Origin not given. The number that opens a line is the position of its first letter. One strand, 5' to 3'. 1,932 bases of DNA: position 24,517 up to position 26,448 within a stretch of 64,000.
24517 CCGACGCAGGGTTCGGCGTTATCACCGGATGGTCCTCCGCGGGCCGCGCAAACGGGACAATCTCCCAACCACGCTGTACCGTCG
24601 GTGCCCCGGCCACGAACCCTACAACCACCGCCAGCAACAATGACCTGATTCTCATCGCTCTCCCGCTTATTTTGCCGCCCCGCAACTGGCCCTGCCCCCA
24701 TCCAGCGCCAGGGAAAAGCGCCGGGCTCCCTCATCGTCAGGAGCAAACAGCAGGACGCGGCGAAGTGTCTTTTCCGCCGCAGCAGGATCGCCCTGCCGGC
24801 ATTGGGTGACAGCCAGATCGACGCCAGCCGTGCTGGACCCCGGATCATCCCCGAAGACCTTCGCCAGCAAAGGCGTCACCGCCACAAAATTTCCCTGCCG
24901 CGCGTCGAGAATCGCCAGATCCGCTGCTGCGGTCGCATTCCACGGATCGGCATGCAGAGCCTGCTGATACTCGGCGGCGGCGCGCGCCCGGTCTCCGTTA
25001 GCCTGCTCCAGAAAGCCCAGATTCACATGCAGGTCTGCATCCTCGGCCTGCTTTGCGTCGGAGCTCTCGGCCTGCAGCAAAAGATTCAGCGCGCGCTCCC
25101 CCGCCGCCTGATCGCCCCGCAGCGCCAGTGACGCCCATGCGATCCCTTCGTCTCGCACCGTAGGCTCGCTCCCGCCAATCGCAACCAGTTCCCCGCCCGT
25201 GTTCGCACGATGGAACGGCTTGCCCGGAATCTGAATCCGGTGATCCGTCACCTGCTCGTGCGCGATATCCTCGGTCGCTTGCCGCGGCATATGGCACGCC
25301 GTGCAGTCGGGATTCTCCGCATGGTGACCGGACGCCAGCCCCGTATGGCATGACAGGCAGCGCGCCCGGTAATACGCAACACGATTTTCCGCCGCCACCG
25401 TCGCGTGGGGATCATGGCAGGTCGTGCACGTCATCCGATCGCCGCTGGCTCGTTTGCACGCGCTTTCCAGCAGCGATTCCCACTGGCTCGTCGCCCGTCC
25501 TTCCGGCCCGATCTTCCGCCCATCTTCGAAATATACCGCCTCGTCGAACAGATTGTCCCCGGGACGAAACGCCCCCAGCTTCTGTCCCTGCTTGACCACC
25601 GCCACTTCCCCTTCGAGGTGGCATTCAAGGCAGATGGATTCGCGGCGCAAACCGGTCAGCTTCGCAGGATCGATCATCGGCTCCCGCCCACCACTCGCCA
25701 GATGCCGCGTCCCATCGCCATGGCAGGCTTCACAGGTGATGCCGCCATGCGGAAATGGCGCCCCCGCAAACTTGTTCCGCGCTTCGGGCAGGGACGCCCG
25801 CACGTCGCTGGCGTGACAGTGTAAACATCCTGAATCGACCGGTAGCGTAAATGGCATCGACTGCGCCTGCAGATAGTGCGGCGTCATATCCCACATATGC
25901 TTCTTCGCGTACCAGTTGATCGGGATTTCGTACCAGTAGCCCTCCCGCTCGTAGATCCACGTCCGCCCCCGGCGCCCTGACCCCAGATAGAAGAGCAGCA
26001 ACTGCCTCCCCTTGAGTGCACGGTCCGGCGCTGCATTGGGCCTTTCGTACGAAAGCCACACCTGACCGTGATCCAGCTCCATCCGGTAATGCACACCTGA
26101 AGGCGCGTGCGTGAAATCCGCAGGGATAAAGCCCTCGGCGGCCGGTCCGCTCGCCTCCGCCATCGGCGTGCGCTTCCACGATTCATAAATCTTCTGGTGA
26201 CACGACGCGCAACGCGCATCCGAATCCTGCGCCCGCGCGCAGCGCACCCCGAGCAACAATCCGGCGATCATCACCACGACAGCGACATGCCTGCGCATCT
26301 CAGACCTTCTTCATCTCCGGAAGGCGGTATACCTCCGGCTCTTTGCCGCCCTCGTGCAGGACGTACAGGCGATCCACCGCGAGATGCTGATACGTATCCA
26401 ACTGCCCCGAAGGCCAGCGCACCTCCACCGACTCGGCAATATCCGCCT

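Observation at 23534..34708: Tight six-gene exported operon: TonB-dependent receptor, two TPR proteins, CRTAC1/ASPIC-UnbV protein, heptahaem cytochrome-TPR fusion, GH130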

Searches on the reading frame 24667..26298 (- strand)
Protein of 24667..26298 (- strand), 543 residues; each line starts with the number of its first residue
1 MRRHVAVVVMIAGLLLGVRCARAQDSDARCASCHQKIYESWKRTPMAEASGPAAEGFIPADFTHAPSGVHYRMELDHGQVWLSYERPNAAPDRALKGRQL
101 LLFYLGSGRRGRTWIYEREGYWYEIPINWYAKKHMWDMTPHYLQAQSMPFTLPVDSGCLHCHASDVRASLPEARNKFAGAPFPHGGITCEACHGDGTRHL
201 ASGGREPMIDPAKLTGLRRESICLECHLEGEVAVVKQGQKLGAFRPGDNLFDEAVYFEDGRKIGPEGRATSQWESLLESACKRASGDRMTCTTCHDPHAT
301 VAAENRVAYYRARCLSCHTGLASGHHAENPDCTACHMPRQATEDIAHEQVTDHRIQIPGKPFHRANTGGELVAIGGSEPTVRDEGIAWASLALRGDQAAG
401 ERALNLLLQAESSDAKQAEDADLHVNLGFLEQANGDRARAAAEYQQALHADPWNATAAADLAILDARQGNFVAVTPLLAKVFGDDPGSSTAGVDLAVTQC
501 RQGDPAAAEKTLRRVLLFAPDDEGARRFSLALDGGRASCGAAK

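Call 4: search_protein_families(library=pfam, proteins=[window:24667-26298:-], max_evalue=0.01)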
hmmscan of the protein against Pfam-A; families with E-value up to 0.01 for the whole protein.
window:24667-26298:- (543 aa): 10 families
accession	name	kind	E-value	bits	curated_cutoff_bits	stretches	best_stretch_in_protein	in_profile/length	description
PF14559.12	TPR_19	-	3.1e-11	43.9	25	2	467-523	3-59/68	Tetratricopeptide repeat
PF13435.11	Cytochrome_C554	-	5.4e-07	30.9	20.8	0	30-49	2-21/84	Cytochrome c554 and c-prime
PF14522.11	Cytochrome_C7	-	6e-07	29.6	24.8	0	287-336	12-66/67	Cytochrome c7 and related cytochrome c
PF07719.23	TPR_2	-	1.9e-06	28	27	0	421-452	1-32/34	Tetratricopeptide repeat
PF14537.11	Cytochrom_c3_2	-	7.4e-06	26.8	25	0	156-229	7-66/79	Cytochrome c3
PF09699.15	Paired_CXXCH_1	-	1.3e-05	25.2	20.6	1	290-320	8-38/41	Doubled CXXCH motif (Paired_CXXCH_1)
PF02335.20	Cytochrom_C552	-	7.1e-05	22.4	24.1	1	323-471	238-378/438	Cytochrome c552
PF13428.12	TPR_14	-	0.0002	22.2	23.5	0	423-463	3-43/44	Tetratricopeptide repeat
PF13424.12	TPR_12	-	0.00043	20.9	30.1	0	480-516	35-72/77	Tetratricopeptide repeat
PF00515.34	TPR_1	-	0.0032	17.7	27.8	0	421-453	1-33/34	Tetratricopeptide repeat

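Call 5: search_protein_families(library=ncbifam, proteins=[window:24667-26298:-], max_evalue=0.01)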
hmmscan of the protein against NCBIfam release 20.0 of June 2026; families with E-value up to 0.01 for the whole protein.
window:24667-26298:- (543 aa): 11 families
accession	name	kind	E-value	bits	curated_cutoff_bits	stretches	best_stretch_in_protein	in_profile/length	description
NF041028.1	decahem_GSU2203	exception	1.9e-14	53.6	325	2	156-235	37-116/317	GSU2203 family decaheme c-type cytochrome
TIGR03508.1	decahem_SO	subfamily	2.8e-11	43.4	192.2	2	157-233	4-83/258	DmsE family decaheme c-type cytochrome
TIGR02917.1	PEP_TPR_lipo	equivalog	5.5e-10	37.8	312.2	1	410-514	454-558/899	XrtA/PEP-CTERM system TPR-repeat protein PrsT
NF041198.1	UshA_like_PCGU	equivalog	4.1e-07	28.9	275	1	155-228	442-509/519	UshA-like (seleno)protein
NF033758.1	gliding_GltE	equivalog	1e-05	24.7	225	1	420-522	85-187/411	adventurous gliding motility TPR repeat lipoprotein GltE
TIGR02521.1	type_IV_pilW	equivalog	6.5e-05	22.6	154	1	405-477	120-191/234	type IV pilus biogenesis/stability protein PilW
NF033762.1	social_mot_Tgl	equivalog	0.00039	19.8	225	1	416-464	26-74/252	social motility TPR repeat lipoprotein Tgl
TIGR01905.1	paired_CXXCH_1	subfamily_domain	0.0006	19.7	25.2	1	290-320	8-38/41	doubled CXXCH domain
NF008520.0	PRK11447.1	equivalog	0.00068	17.5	858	1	409-519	597-701/1157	cellulose synthase complex outer membrane protein BcsC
NF040959.1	MamA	equivalog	0.0012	18.3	200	1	401-498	54-148/204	magnetosome protein MamA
NF002725.1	PRK02603.1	equivalog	0.0018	18.3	143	1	404-470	55-121/173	photosystem I assembly protein Ycf3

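Call 11: find_homologous_proteins(query=window:24667-26298:-, max_evalue=0.00001)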
Query window:24667-26298:- (543 aa): 3052 proteins with E <= 0.00001 among 8000 candidates; the best 120 are listed.
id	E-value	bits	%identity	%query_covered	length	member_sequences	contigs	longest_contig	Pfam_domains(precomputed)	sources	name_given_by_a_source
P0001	0.0e+0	1101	88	96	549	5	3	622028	PF14559.13,PF09699.16,PF14537.12,PF13435.12,PF07719.24,PF14522.12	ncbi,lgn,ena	ncbi:MAG: tetratricopeptide repeat protein [Acidobacteriaceae bacterium]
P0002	0.0e+0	1074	84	98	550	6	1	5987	PF14559.13,PF14537.12,PF13435.12,PF13432.13,PF13428.13,PF07719.24,PF14522.12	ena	-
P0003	0.0e+0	1073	84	100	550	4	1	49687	PF14559.13,PF23914.2,PF09699.16,PF14537.12,PF13435.12,PF13428.13,PF07719.24,PF14522.12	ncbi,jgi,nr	ncbi:MAG TPA: tetratricopeptide repeat protein [Acidobacteriaceae bacterium]|jgi:predicted CXXCH cyt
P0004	0.0e+0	1063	83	100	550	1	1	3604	PF14559.13,PF14537.12,PF13435.12,PF07719.24,PF14522.12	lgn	-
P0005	0.0e+0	1053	84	98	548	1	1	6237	PF14559.13,PF09699.16,PF14537.12,PF13435.12,PF13432.13,PF13428.13,PF07719.24,PF14522.12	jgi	jgi:predicted CXXCH cytochrome family protein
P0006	0.0e+0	1052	83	100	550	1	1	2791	PF14559.13,PF09699.16,PF14537.12,PF13435.12,PF14522.12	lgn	-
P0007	0.0e+0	1040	83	100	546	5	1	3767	PF14559.13,PF14537.12,PF13435.12,PF13428.13,PF07719.24,PF14522.12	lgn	-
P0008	2.3e-295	999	86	92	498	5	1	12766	PF14559.13,PF09699.16,PF07719.24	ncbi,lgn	-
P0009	1.7e-292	990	78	100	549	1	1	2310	PF14559.13,PF09699.16,PF14537.12,PF13435.12,PF14522.12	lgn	-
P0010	3.7e-282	955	76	98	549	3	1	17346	PF14559.13,PF09699.16,PF14537.12,PF13435.12,PF02335.21,PF14522.12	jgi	jgi:predicted CXXCH cytochrome family protein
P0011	4.1e-274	929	79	92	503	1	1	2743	PF14559.13,PF14537.12,PF13432.13,PF13428.13,PF07719.24,PF14522.12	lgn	-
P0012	5.5e-268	909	71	99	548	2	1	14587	PF14559.13,PF09699.16,PF14537.12,PF13435.12,PF14522.12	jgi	-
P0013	9.2e-268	908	75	95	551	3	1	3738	PF14559.13,PF09699.16,PF14537.12,PF13435.12,PF07719.24,PF14522.12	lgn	-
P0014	1.0e-265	901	70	99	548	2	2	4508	PF14559.13,PF09699.16,PF14537.12,PF07719.24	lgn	-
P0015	1.2e-265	901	73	96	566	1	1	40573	PF14559.13,PF14537.12,PF13435.12,PF07719.24,PF14522.12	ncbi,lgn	-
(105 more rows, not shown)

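Call 13: find_related_loci(query=A1, collection=genome_contigs, flank=10000)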
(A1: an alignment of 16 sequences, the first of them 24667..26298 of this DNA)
Query A1 (543 aa) in genome_contigs; peptide patterns used: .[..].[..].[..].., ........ (x = any residue, [..] = any of these).
599 stretches matched a pattern (row limit reached: there are more); 544 encode a relative of the query (tblastn E <= 1e-3); the best 80 are kept; 80 distinct loci.
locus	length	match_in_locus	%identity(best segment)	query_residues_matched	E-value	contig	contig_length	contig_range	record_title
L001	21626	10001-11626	84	1-540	0e+0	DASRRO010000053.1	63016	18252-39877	MAG TPA_asm: Acidobacteriaceae bacterium isolate SMAG_U4873 k141_687014, whole genome shotgun sequence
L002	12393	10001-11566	84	1-520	0e+0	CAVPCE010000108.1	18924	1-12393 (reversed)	MAG: uncultured Acidobacteriaceae bacterium isolate MFD10064.bin.2.115 genome assembly, contig: contig_81691, whole geno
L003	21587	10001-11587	84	4-530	0e+0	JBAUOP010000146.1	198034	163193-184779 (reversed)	MAG: Acidobacteriaceae bacterium isolate MFD04660_ilm_asm_bin19 k127_205049, whole genome shotgun sequence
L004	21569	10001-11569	88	21-543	0e+0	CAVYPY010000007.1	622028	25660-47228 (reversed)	MAG: uncultured Acidobacteriaceae bacterium isolate MFD05512.bin.1.68 genome assembly, contig: contig_29763, whole genom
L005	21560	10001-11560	73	21-540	0e+0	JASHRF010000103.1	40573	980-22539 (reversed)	MAG: Acidobacteriaceae bacterium isolate JOPF094 JOPF_N141_contig_114167, whole genome shotgun sequence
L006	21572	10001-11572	71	17-540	0e+0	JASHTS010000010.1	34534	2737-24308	MAG: Acidobacteriaceae bacterium isolate JOPF159 JOPF_AWAY_contig_35997, whole genome shotgun sequence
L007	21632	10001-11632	69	1-541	0e+0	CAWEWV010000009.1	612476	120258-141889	MAG: uncultured Acidobacteriaceae bacterium isolate MFD05512.bin.2.7 genome assembly, contig: contig_27330, whole genome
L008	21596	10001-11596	70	9-541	0e+0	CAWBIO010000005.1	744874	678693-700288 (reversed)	MAG: uncultured Acidobacteriaceae bacterium isolate MFD05580.bin.1.89 genome assembly, contig: contig_36399, whole genom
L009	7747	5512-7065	70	24-541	0e+0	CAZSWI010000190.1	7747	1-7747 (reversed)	MAG TPA_asm: uncultured Acidobacterium sp. isolate binchicken_co3_218 genome assembly, contig: NODE_30893_length_7747_co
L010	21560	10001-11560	72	25-540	0e+0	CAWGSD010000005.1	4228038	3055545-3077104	MAG: uncultured Acidobacteriota bacterium isolate MFD06092.bin.1.220 genome assembly, contig: contig_7138, whole genome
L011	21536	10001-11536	71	30-541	0e+0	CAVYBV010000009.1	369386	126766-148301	MAG: uncultured Acidobacteriota bacterium isolate MFD03044.bin.1.157 genome assembly, contig: contig_24010, whole genome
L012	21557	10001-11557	69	22-540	0e+0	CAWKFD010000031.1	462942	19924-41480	MAG: uncultured Acidobacteriaceae bacterium isolate MFD04752.bin.1.84 genome assembly, contig: contig_5736, whole genome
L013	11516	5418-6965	70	25-540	0e+0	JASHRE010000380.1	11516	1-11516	MAG: Candidatus Sulfotelmatobacter sp. isolate JOPF093 JOPF_N14C_contig_143491, whole genome shotgun sequence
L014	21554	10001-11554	69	22-539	0e+0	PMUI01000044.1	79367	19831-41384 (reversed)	MAG: Acidobacterium sp. isolate palsa_139 73.20110700_P3D.15_contig_859, whole genome shotgun sequence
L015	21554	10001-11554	68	22-539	0e+0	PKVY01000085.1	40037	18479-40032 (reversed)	MAG: Acidobacterium sp. isolate palsa_291 73.20120500_P32.9_contig_1091, whole genome shotgun sequence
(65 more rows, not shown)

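Call 16: search_solved_structures(query=A1, max_evalue=1, show_alignments=2)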
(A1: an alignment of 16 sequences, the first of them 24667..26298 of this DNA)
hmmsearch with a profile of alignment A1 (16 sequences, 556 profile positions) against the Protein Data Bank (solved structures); distinct sequences matched with E-value up to 1: 161 (the best 60 are shown).
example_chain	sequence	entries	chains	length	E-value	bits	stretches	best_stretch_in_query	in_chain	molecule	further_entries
9qhb_A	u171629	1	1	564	3.7e-52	181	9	432-539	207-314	Engineered tetratricopeptide repeat protein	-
8bu0_A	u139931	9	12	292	3.9e-27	98.4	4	435-538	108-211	Consensus tetratricopeptide repeat protein | Crystal structure of an 8-repeat consensus TPR superhelix with Zinc. | Monomer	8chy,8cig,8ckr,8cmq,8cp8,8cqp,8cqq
9qhc_A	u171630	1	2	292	1.8e-23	86.3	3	422-538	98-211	Engineered tetratricopeptide repeat protein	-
7y4i_A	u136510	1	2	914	5.2e-21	78.2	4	439-545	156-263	Probable UDP-N-acetylglucosamine--peptide N-acetylglucosaminyltransferase SPINDLY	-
8dtf_A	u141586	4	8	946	5.8e-21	78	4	439-545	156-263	Probable UDP-N-acetylglucosamine--peptide N-acetylglucosaminyltransferase SPINDLY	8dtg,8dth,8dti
7yeh_B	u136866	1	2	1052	2.1e-16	63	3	446-535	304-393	UDP-N-acetylglucosamine--peptide N-acetylglucosaminyltransferase 110 kDa subunit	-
7yea_A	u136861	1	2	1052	2.2e-16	62.9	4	446-534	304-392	UDP-N-acetylglucosamine--peptide N-acetylglucosaminyltransferase 110 kDa subunit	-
7ntf_A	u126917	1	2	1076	2.3e-16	62.8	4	446-535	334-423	Isoform 1 of UDP-N-acetylglucosamine--peptide N-acetylglucosaminyltransferase 110 kDa subu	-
7obi_A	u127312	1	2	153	4.3e-16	62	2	435-516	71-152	CTPR-rv4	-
6eou_A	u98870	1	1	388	7.3e-16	61.2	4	446-536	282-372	UDP-N-acetylglucosamine--peptide N-acetylglucosaminyltransferase 110 kDa subunit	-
1w3b_A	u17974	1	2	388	1.7e-15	60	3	446-536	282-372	UDP-N-ACETYLGLUCOSAMINE--PEPTIDE N-ACETYLGLUCOSAMINYLTRANSFERASE 110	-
8bd7_A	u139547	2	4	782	8.5e-12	47.8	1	415-538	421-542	IFT88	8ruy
9gzg_A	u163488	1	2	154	3.9e-11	45.6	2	435-515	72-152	Engineered CTPR protein with glutamic acids for conductivity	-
1na0_A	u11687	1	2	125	6.3e-11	44.9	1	435-541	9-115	designed protein CTPR3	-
6v8e_A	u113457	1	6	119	6.9e-11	44.8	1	434-541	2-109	Designed protein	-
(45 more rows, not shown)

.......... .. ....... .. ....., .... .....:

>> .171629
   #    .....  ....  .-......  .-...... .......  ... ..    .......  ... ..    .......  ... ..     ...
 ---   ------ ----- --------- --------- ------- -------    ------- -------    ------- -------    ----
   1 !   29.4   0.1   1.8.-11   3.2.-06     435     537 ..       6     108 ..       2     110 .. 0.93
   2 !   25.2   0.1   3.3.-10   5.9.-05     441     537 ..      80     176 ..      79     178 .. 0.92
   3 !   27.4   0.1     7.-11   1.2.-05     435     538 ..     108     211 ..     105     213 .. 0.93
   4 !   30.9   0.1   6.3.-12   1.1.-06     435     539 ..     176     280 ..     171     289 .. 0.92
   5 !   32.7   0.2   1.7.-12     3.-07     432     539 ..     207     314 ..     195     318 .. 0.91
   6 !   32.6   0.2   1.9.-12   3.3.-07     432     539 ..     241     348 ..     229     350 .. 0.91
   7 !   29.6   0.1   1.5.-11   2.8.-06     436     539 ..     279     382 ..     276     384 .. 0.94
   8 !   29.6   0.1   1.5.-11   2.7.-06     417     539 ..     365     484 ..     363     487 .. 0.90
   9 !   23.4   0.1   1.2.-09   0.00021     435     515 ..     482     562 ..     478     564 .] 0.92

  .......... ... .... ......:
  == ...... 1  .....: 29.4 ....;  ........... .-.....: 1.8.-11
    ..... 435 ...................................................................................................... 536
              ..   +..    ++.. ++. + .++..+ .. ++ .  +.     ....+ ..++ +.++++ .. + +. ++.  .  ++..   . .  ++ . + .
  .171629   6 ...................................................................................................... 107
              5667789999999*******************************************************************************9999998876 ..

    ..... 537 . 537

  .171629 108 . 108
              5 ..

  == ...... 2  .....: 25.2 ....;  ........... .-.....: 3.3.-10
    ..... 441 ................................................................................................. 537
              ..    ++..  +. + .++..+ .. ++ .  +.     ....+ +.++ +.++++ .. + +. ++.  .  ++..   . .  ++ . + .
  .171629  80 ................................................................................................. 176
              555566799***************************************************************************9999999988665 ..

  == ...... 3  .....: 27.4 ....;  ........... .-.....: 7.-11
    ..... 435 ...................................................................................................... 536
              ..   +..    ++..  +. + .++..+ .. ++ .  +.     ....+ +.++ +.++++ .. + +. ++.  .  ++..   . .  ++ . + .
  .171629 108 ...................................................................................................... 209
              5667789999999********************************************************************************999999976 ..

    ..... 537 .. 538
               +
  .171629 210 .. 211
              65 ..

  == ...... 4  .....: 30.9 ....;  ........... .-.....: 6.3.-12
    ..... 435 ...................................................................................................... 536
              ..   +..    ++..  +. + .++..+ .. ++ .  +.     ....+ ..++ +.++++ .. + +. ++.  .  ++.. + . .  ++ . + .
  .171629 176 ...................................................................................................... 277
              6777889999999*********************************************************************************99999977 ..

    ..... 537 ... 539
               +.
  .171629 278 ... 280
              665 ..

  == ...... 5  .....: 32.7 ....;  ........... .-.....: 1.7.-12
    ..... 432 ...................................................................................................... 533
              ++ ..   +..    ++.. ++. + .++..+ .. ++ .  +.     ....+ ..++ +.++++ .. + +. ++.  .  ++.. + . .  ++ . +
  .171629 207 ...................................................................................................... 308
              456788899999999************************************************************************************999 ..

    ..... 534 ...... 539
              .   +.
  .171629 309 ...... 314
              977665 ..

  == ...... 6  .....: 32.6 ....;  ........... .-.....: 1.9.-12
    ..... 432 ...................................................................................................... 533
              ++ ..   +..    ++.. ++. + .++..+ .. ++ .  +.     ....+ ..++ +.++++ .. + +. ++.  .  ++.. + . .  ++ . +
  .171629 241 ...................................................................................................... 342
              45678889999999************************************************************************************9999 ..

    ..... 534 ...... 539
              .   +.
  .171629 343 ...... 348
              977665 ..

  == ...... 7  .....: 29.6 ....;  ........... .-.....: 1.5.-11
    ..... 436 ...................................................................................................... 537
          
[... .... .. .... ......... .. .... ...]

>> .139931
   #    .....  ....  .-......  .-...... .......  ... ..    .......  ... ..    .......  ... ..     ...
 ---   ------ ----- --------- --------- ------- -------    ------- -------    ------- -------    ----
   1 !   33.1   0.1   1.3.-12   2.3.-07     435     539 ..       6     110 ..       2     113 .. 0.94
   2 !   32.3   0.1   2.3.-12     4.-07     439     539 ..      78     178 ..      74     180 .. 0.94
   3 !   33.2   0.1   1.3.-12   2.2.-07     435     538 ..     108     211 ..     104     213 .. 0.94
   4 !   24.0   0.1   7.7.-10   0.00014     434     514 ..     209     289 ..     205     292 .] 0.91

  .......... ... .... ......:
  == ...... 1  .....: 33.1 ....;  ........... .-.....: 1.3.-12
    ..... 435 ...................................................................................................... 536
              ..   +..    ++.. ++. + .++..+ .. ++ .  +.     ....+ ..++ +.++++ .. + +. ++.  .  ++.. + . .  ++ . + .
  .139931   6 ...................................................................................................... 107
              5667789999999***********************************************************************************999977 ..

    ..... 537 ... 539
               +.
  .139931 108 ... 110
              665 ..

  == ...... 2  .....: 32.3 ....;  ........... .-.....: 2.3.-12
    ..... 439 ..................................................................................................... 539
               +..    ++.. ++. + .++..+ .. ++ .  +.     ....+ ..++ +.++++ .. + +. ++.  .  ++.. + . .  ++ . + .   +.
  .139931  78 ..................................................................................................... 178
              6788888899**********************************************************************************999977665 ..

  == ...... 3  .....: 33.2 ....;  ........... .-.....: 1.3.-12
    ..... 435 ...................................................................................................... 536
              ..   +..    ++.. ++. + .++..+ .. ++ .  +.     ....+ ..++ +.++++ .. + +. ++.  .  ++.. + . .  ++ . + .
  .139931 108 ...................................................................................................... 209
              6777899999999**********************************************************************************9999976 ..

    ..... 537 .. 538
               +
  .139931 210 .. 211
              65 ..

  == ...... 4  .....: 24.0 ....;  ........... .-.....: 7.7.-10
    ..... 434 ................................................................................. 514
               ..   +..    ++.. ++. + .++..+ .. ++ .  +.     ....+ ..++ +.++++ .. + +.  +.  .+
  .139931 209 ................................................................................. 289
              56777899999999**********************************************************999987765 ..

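Call 40: predict_structure(alignment_id=A1)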
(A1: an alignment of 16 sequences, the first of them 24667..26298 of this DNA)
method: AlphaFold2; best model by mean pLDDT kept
length: 543 residues; sequences in the alignment: 16
mean_pLDDT: 60.2   pTM: 0.54
mean pLDDT of the five models: 60.2, 57.2, 56.7, 55.9, 51.7
residues with pLDDT >= 90: 80; 70-90: 139; 50-70: 75; < 50: 249
segments of 3 or more residues with pLDDT < 50: 1-4, 13-49, 136-146, 148-230, 241-248, 263-366
pLDDT, mean of each block of 10 residues (from residue 1): 52 43 37 38 41 76 78 90 85 78 63 67 65 51 45 43 42 30 29 42 37 31 30 67 42 64 40 38 37 32 45 45 36 31 31 31 49 71 88 80 94 84 92 93 94 84 90 90 74 91 92 82 84 84 56
secondary structure, 60 per line:
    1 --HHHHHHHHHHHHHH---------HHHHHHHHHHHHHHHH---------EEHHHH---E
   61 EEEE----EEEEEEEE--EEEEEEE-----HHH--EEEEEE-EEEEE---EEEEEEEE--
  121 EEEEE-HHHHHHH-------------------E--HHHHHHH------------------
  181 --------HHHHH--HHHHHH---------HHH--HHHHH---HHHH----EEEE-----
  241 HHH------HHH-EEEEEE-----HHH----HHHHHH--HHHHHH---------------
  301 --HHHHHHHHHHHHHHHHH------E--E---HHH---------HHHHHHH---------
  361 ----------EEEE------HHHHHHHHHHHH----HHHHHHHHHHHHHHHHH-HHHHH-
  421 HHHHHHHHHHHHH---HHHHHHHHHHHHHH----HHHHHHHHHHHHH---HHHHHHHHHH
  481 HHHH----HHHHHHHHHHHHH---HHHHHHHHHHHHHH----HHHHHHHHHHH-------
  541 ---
elements in order: H3-16 H26-41 H53-56 E60-64 E69-76 E79-85 E96-101 E103-107 E111-118 E121-125 H127-133 H156-162 H189-193 H196-201 H216-220 H224-227 E232-235 E254-259 H272-277 H280-285 H303-319 H345-351 E371-374 H381-392 H397-413 H415-419 H421-433 H437-450 H455-467 H471-484 H489-501 H505-518 H523-533
